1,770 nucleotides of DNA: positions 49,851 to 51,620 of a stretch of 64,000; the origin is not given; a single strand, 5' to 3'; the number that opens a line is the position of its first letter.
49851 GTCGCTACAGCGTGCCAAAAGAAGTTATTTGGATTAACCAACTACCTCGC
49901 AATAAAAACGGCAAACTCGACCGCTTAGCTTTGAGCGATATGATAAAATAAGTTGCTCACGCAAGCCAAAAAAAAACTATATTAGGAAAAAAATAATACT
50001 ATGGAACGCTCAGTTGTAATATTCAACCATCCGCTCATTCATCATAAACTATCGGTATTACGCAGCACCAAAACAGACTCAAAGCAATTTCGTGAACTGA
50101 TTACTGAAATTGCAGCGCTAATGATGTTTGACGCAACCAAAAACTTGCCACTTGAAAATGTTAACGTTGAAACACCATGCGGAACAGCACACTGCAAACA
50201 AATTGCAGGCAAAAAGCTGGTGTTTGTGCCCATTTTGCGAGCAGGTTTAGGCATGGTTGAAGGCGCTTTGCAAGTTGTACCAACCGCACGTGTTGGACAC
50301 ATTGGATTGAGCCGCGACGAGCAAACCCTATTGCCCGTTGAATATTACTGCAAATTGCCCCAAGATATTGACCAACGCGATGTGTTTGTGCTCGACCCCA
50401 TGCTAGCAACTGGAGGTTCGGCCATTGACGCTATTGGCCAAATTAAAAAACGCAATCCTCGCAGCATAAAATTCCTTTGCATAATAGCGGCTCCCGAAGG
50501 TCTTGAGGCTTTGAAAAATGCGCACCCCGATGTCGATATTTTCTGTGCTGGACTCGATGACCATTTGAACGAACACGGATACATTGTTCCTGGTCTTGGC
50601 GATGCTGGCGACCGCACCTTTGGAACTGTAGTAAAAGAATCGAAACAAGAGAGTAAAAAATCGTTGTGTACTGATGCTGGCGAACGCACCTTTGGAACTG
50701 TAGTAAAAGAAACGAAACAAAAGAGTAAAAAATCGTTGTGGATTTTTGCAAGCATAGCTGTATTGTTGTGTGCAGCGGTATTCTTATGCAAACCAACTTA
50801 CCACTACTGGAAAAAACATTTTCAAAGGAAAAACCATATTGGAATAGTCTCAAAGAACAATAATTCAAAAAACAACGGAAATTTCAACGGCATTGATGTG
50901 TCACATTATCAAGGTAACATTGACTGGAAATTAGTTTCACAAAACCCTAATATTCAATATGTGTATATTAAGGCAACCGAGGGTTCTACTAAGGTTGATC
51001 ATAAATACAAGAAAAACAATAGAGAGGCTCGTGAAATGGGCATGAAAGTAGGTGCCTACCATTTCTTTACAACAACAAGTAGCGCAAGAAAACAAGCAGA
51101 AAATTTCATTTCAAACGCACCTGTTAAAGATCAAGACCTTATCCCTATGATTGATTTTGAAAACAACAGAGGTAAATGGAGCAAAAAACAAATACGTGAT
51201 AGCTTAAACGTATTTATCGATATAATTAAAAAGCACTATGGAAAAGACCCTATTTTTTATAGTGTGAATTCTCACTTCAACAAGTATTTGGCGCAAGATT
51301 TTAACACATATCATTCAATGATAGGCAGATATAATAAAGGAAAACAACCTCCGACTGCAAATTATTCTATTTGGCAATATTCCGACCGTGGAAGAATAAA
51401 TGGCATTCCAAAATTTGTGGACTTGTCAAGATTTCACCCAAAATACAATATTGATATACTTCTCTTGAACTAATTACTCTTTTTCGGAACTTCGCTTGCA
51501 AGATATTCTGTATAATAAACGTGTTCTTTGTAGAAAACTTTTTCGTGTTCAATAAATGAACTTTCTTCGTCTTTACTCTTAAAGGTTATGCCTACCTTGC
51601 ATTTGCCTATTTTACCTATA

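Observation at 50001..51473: In-frame fusion of uracil phosphoribosyltransferase to a membrane-anchored GH25 muramidase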

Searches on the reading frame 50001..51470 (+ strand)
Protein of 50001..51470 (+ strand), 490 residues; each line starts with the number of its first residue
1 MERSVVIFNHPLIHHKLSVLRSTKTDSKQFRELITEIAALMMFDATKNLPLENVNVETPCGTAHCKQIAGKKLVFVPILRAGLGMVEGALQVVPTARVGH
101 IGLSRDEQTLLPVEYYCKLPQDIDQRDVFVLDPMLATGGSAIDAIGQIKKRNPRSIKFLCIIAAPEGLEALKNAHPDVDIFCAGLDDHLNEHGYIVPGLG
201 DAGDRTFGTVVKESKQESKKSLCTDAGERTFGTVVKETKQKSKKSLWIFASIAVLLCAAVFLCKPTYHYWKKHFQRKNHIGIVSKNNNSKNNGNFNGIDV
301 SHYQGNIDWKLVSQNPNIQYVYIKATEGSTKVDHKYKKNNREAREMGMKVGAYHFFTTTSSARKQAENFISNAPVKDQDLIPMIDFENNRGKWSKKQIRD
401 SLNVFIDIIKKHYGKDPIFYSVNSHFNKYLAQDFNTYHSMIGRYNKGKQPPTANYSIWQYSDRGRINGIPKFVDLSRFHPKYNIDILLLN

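Call 3: search_protein_families(library=pfam, proteins=[window:50001-51470:+], max_evalue=0.01)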
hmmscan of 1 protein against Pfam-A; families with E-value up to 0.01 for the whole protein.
window:50001-51470:+ (490 aa): 3 families
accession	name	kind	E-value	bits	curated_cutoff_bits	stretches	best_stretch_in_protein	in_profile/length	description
PF14681.12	UPRTase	-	1.9e-75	253.3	27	1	9-209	3-206/206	Uracil phosphoribosyltransferase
PF01183.26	Glyco_hydro_25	-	1.7e-43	149.5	27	1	298-469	1-180/180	Glycosyl hydrolases family 25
PF00156.33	Pribosyltran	-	5.6e-08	32.7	26.3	1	68-171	26-133/158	Phosphoribosyl transferase domain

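Call 5: search_protein_families(library=ncbifam, proteins=[window:50001-51470:+], max_evalue=0.01)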
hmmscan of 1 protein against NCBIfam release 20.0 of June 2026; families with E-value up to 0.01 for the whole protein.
window:50001-51470:+ (490 aa): 5 families
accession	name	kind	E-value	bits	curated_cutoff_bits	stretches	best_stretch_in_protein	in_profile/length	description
NF001097.0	PRK00129.1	equivalog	2e-88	295.6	114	1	4-209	3-208/209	uracil phosphoribosyltransferase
TIGR01091.1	upp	equivalog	3.2e-87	291.6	208.35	1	5-209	2-206/207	uracil phosphoribosyltransferase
NF005299.0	PRK06827.1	subfamily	4e-06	25.8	327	1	119-160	259-300/383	phosphoribosylpyrophosphate synthetase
NF002095.0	PRK00934.1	equivalog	0.0013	17.9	296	1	122-161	202-241/287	ribose-phosphate diphosphokinase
TIGR01251.1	ribP_PPkin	subfamily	0.0051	15.8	113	1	119-161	204-246/309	ribose-phosphate diphosphokinase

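Call 8: find_homologous_proteins(query=window:50001-51470:+)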
Query window:50001-51470:+ (490 aa): 3057 proteins with E <= 0.001 among 8000 candidates; the best 120 are listed.
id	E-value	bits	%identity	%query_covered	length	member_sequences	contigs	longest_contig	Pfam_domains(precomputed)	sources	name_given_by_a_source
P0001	4.7e-103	364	57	32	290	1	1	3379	PF14681.13,PF00156.34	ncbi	-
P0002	2.5e-100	355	56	41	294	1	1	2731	PF14681.13,PF00156.34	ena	-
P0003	1.1e-99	352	62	32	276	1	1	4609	PF14681.13,PF00156.34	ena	-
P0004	2.0e-98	348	78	41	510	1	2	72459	PF14681.13,PF00860.27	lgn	-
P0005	1.3e-97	346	46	42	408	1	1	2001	PF14681.13,PF00156.34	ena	-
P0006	2.4e-91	325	72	42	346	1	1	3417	PF14681.13,PF02502.24,PF00156.34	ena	-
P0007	1.0e-90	323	72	42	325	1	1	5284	PF14681.13,PF02502.24,PF00156.34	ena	-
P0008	1.1e-88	316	69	42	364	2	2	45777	PF14681.13,PF02502.24,PF00156.34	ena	-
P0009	1.1e-88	316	69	42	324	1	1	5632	PF14681.13,PF02502.24,PF00156.34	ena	-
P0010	2.9e-88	315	48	39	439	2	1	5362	PF01183.27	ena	-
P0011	3.5e-88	315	54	29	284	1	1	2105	PF14681.13,PF00156.34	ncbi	-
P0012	4.3e-88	314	67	43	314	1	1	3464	PF14681.13,PF00156.34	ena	-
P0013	4.6e-88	314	69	42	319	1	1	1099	PF14681.13,PF02502.24,PF00156.34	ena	-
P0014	7.0e-88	314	55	35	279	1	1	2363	PF14681.13,PF00156.34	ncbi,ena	-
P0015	8.2e-88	313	69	42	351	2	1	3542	PF14681.13,PF02502.24,PF00156.34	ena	-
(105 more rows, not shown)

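Call 16: find_related_loci(query=window:50001-51470:+, collection=genome_contigs, flank=4000)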
Query window:50001-51470:+ (490 aa) in genome_contigs; peptide patterns used: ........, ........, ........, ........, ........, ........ (x = any residue, [..] = any of these).
599 stretches matched a pattern (row limit reached: there are more); 547 encode a relative of the query (tblastn E <= 1e-3); the best 80 are kept; 80 distinct loci.
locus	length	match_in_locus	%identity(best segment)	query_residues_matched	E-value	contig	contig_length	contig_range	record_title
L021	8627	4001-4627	79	1-209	5e-111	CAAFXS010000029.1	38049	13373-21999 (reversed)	MAG TPA_asm: Clostridia bacterium, isolate HGM12858, WGS project CAAFXS010000000 data, contig: SRS475647_9_k119_111270,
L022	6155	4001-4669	75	1-223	7e-111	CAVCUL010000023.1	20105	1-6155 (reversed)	bacterium isolate G02646-L1_cleanbin_000004 genome assembly, contig: Spades_G02646-L1_contig_1179, whole genome shotgun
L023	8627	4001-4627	78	1-209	2e-110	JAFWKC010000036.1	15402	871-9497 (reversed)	MAG: Eubacterium sp. isolate RGIG5812 Sheep_Ileum.Co__c209949, whole genome shotgun sequence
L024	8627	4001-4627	78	1-209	9e-110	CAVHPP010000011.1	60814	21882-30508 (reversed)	Agathobacter rectalis isolate H07638-L1_cleanbin_000003 genome assembly, contig: Spades_H07638-L1_contig_399, whole geno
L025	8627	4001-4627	78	1-209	9e-110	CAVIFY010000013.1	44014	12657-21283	Bifidobacteriaceae bacterium isolate G02630-L1_cleanbin_000014 genome assembly, contig: Spades_G02630-L1_contig_345, who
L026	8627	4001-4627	77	1-209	6e-110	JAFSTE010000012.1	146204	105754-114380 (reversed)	MAG: Eubacterium sp. isolate RGIG3451 Goat_Rumen.Co__c1043701, whole genome shotgun sequence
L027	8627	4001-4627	78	1-209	3e-109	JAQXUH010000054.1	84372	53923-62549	MAG: Eubacteriales bacterium isolate SUG1529 k141_9277340, whole genome shotgun sequence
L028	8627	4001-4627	77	1-209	4e-109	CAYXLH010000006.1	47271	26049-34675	MAG TPA_asm: uncultured Bacteroides sp. isolate SRP287540_co2_403 genome assembly, contig: NODE_652_length_47271_cov_6.5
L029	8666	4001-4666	75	1-222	1e-108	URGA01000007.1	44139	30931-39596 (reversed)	uncultured Ruminococcaceae bacterium isolate UMGS968 genome assembly, contig: NODE_272_length_44139_cov_4.561201, whole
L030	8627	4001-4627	78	1-209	1e-108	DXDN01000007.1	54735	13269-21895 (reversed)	MAG TPA_asm: Candidatus Eubacterium faecigallinarum isolate 8396 ChiHile14__C61197_L54735_SAMN08010009, whole genome sho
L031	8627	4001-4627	78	1-209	7e-108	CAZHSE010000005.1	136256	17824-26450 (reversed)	MAG TPA_asm: uncultured Bacteroides sp. isolate SRP287540_co2_26 genome assembly, contig: NODE_45_length_136256_cov_17.9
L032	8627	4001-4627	77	1-209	8e-108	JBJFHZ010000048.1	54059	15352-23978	MAG: Eubacterium sp. isolate PUUB56_bin.032 NODE_273_length_54059_cov_9.519406, whole genome shotgun sequence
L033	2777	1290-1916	77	1-209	8e-112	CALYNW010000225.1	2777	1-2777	MAG: uncultured Clostridia bacterium isolate SRR13040390_bin.3_metaWRAP_v1.3_MAG genome assembly, contig: ERZ8969613.454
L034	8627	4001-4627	77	1-209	2e-107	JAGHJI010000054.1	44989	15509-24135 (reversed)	MAG: Eubacterium sp. isolate MAG.69 k127_1177369, whole genome shotgun sequence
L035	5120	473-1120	74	1-216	2e-107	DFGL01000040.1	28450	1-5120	MAG TPA_asm: Ruminococcaceae bacterium UBA3751 UBA3751_contig_125153, whole genome shotgun sequence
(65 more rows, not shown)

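Call 35: find_homologous_proteins(query=window:50001-51470:+, region=190-490)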
Query window:50001-51470:+, residues 190-490 (301 aa): 192 proteins with E <= 0.001 among 1227 candidates; the best 120 are listed.
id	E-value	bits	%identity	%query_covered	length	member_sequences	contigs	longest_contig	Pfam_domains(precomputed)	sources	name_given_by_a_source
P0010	2.6e-89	318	47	66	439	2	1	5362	PF01183.27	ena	-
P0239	1.4e-84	302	46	65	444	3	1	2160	PF01183.27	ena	-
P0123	2.0e-74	269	45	63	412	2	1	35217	PF01183.27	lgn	-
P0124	6.2e-74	267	44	68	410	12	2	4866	PF01183.27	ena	-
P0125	1.5e-73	266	44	68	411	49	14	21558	PF01183.27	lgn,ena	-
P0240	7.6e-67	244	44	65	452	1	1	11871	PF01183.27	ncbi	-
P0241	1.1e-50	191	49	65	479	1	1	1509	PF01183.27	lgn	-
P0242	7.3e-49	185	50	65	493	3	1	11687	PF01183.27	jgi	-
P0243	1.2e-47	181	47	65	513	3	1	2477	PF01183.27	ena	-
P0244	4.3e-47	179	48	65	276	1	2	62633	PF01183.27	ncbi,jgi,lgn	-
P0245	3.6e-46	176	46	64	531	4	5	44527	PF01183.27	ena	-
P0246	8.0e-46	175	45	65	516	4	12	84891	PF01183.27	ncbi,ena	-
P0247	4.6e-45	172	39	70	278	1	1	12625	PF01183.27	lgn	-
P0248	5.3e-45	172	46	64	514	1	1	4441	PF01183.27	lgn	-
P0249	8.4e-45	171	45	64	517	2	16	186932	PF01183.27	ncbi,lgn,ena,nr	ncbi:MAG: hypothetical protein IJG42_04490 [Muribaculaceae bacterium]|nr:hypothetical protein [Murib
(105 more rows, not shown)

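Call 40: search_solved_structures(query=window:50001-51470:+, max_evalue=0.00001, show_alignments=0)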
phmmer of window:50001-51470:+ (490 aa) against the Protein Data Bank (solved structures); distinct sequences matched with E-value up to 0.00001: 24.
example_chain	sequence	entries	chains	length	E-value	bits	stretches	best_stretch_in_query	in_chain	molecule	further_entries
1i5e_A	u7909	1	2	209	7.5e-88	298.5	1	5-209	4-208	URACIL PHOSPHORIBOSYLTRANSFERASE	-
1v9s_A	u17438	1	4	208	9.1e-72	245.5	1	5-209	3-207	uracil phosphoribosyltransferase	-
2ehj_A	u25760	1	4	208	4.2e-66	226.8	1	5-209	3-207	Uracil phosphoribosyltransferase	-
6wn8_A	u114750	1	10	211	1.2e-65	225.3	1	5-209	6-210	Uracil phosphoribosyltransferase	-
1o5o_A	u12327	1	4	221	4.4e-65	223.4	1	4-209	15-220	Uracil phosphoribosyltransferase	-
3dmp_A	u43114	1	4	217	8.7e-62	212.6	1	5-209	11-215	Uracil phosphoribosyltransferase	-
5e38_A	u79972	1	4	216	2.1e-53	184.9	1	5-208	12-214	Uracil phosphoribosyltransferase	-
2e55_A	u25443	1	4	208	1.3e-50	175.8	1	5-209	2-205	Uracil phosphoribosyltransferase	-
7rh8_A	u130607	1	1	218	5.7e-36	127.4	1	17-207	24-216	Uracil phosphoribosyltransferase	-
2wag_A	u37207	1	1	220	1.5e-32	116.2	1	293-479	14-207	LYSOZYME, PUTATIVE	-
1vst_A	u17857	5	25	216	2.7e-31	112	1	7-208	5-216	Uracil phosphoribosyltransferase | Probable uracil phosphoribosyltransferase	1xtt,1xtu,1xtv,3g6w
1upf_D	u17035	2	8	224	3.5e-30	108.3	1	14-210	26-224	URACIL PHOSPHORIBOSYLTRANSFERASE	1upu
1bd3_D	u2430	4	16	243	4.6e-30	108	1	14-210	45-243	URACIL PHOSPHORIBOSYLTRANSFERASE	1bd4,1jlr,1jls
4kru_A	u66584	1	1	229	7.7e-23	84.1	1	288-485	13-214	Autolytic lysozyme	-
4krt_A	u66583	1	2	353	2.8e-22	82.3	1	288-485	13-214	Autolytic lysozyme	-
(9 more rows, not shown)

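Call 47: find_encoding_contigs(protein=window:50001-51470:+, flank=3000, max_places=6)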
Protein window:50001-51470:+ (490 aa): 2 contigs read that carry it; 2 places shown.
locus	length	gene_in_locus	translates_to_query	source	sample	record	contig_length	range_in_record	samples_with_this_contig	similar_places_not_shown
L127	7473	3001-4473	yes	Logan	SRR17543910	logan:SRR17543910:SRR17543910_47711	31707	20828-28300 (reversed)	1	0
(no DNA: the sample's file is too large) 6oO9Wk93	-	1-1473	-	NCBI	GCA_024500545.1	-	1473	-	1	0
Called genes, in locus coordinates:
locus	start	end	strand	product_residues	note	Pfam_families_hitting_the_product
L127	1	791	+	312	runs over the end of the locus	PF01040:UbiA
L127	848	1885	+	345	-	PF13378:MR_MLE_C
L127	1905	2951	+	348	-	PF00501:AMP-binding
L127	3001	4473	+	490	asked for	PF14681:UPRTase, PF00156:Pribosyltran, PF01183:Glyco_hydro_25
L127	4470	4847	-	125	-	-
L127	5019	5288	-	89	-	-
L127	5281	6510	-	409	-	PF00083:Sugar_tr, PF07690:MFS_1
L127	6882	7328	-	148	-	PF08973:TM1506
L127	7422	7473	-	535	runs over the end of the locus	PF04616:Glyco_hydro_43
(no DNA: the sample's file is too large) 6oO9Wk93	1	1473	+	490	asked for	PF14681:UPRTase, PF00156:Pribosyltran, PF01183:Glyco_hydro_25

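Call 63: list_cluster_members(proteins=[window:50001-51470:+, window:47848-48882:+, window:52284-53510:-, window:54425-56029:-])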
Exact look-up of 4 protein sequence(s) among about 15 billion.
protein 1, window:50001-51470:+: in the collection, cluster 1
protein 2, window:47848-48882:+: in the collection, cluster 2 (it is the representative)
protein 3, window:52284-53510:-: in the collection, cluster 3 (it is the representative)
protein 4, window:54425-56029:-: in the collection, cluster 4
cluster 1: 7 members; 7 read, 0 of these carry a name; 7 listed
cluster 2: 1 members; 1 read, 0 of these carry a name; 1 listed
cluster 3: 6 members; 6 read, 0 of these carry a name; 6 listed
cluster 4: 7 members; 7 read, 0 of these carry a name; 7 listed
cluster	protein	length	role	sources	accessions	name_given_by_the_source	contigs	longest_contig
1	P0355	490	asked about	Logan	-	-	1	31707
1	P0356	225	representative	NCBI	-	-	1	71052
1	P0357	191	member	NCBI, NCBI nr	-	-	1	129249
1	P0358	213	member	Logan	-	-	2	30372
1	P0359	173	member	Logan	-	-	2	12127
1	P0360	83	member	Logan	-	-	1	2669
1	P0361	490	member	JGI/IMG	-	-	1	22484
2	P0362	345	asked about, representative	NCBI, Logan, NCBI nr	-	-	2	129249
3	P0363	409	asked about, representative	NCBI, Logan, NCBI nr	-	-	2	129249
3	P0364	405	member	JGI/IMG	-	-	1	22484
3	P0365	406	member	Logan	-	-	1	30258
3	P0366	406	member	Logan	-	-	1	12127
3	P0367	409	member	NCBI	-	-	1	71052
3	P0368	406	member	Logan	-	-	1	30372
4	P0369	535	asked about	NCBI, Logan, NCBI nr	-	-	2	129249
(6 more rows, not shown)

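Call 65: find_encoding_contigs(protein=P0356, flank=4000, max_places=3)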
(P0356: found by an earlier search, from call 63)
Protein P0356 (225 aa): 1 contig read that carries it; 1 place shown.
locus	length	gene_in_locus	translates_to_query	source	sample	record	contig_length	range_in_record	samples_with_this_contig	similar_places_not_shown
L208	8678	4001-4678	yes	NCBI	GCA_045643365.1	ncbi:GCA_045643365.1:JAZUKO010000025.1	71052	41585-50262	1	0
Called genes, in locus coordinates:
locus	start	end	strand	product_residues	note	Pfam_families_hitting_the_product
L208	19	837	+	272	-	PF00378:ECH_1, PF16113:ECH_2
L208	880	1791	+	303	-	PF01040:UbiA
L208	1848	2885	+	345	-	PF21508:MenC_N (weak), PF13378:MR_MLE_C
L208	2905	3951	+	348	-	PF00501:AMP-binding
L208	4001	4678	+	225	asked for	PF14681:UPRTase, PF00156:Pribosyltran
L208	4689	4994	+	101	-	PF01183:Glyco_hydro_25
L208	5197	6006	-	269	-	-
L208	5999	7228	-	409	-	PF00083:Sugar_tr, PF07690:MFS_1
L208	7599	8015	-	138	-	PF08973:TM1506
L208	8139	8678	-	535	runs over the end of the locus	PF04616:Glyco_hydro_43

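Call 66: find_encoding_contigs(protein=P0358, flank=4000, max_places=3)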
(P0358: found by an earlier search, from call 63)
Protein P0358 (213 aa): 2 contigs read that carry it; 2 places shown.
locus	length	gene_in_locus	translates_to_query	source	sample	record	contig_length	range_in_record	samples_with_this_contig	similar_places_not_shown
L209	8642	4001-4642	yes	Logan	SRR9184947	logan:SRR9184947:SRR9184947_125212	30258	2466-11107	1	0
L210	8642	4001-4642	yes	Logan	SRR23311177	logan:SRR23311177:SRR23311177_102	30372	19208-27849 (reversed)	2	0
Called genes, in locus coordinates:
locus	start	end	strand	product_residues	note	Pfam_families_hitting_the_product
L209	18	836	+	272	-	PF00378:ECH_1, PF16113:ECH_2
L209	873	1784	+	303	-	PF01040:UbiA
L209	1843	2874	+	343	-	PF13378:MR_MLE_C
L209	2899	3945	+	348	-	PF00501:AMP-binding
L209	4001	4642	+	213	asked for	PF14681:UPRTase, PF00156:Pribosyltran (weak)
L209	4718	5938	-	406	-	PF07690:MFS_1, PF00083:Sugar_tr, PF07690:MFS_1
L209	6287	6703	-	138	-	PF08973:TM1506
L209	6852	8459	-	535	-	PF04616:Glyco_hydro_43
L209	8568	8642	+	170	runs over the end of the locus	PF01613:Flavin_Reduct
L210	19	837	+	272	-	PF00378:ECH_1, PF16113:ECH_2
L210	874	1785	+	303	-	PF01040:UbiA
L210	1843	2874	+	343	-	PF13378:MR_MLE_C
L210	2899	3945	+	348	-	PF00501:AMP-binding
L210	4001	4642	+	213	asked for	PF14681:UPRTase, PF00156:Pribosyltran (weak)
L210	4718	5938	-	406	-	PF00083:Sugar_tr, PF07690:MFS_1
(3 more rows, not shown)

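Call 67: find_encoding_contigs(protein=P0361, flank=4000, max_places=3)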
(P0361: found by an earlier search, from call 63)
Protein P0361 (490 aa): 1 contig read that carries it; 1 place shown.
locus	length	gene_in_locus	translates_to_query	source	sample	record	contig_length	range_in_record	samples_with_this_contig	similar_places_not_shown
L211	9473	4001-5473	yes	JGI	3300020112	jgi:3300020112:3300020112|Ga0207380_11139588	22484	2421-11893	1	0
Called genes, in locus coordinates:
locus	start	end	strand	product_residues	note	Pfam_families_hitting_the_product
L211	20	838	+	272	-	PF00378:ECH_1, PF16113:ECH_2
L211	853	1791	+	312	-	PF01040:UbiA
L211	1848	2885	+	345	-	PF21508:MenC_N (weak), PF13378:MR_MLE_C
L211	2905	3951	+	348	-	PF00501:AMP-binding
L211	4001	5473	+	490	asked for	PF14681:UPRTase, PF00156:Pribosyltran, PF01183:Glyco_hydro_25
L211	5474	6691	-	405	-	PF07690:MFS_1, PF00083:Sugar_tr, PF07690:MFS_1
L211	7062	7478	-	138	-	PF08973:TM1506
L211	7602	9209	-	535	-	PF04616:Glyco_hydro_43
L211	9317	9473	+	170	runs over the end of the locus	PF01613:Flavin_Reduct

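Call 72: search_protein_families(library=pfam, proteins=[L208:5200-6006:-], max_evalue=1)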
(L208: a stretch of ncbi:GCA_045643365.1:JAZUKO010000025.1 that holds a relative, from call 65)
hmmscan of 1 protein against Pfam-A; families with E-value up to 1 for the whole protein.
L208:5200-6006:- (269 aa): 0 families

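Call 73: search_protein_families(library=padloc, proteins=[L208:5200-6006:-, window:50001-51470:+], max_evalue=0.01)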
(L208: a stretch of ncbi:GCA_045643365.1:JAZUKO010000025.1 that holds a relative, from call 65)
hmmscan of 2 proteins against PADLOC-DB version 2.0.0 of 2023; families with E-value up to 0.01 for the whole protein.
L208:5200-6006:- (269 aa): 0 families

window:50001-51470:+ (490 aa): 0 families

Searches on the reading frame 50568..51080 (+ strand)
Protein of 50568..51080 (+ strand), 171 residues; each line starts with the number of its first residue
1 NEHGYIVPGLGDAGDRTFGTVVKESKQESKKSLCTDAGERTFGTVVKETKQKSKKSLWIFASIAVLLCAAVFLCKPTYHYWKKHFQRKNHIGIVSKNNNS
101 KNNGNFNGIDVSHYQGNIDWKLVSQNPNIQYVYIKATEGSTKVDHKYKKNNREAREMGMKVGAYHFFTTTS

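Call 49: find_related_loci(query=window:50568-51080:+, collection=metagenome_contigs, flank=3000)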
Query window:50568-51080:+ (171 aa) in metagenome_contigs; peptide patterns used: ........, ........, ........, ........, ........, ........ (x = any residue, [..] = any of these).
600 stretches matched a pattern (row limit reached: there are more); 530 encode a relative of the query (tblastn E <= 1e-3); the best 80 are kept; 80 distinct loci.
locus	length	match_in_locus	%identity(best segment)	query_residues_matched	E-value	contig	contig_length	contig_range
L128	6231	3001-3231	48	92-167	4e-20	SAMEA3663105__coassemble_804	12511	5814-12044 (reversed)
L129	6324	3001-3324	39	61-171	4e-18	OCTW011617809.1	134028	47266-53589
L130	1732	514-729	53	105-171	3e-18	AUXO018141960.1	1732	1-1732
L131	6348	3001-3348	34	57-168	2e-17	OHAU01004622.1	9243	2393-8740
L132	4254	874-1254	31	43-171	9e-17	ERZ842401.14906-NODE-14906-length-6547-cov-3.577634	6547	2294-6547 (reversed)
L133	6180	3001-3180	52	108-167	2e-16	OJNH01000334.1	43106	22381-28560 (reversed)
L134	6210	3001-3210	49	107-171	2e-16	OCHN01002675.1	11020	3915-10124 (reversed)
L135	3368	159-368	49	107-171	2e-16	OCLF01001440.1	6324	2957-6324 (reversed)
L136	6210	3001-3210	49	107-171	2e-16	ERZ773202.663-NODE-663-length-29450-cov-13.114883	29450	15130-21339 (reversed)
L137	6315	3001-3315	34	63-171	5e-15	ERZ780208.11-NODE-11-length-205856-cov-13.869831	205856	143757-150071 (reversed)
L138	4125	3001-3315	34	63-171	5e-15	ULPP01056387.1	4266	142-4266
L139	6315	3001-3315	34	63-171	5e-15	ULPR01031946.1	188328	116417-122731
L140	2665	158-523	35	51-166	2e-14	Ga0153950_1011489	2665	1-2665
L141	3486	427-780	29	52-171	2e-14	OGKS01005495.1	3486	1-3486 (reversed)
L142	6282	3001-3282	35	72-167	6e-14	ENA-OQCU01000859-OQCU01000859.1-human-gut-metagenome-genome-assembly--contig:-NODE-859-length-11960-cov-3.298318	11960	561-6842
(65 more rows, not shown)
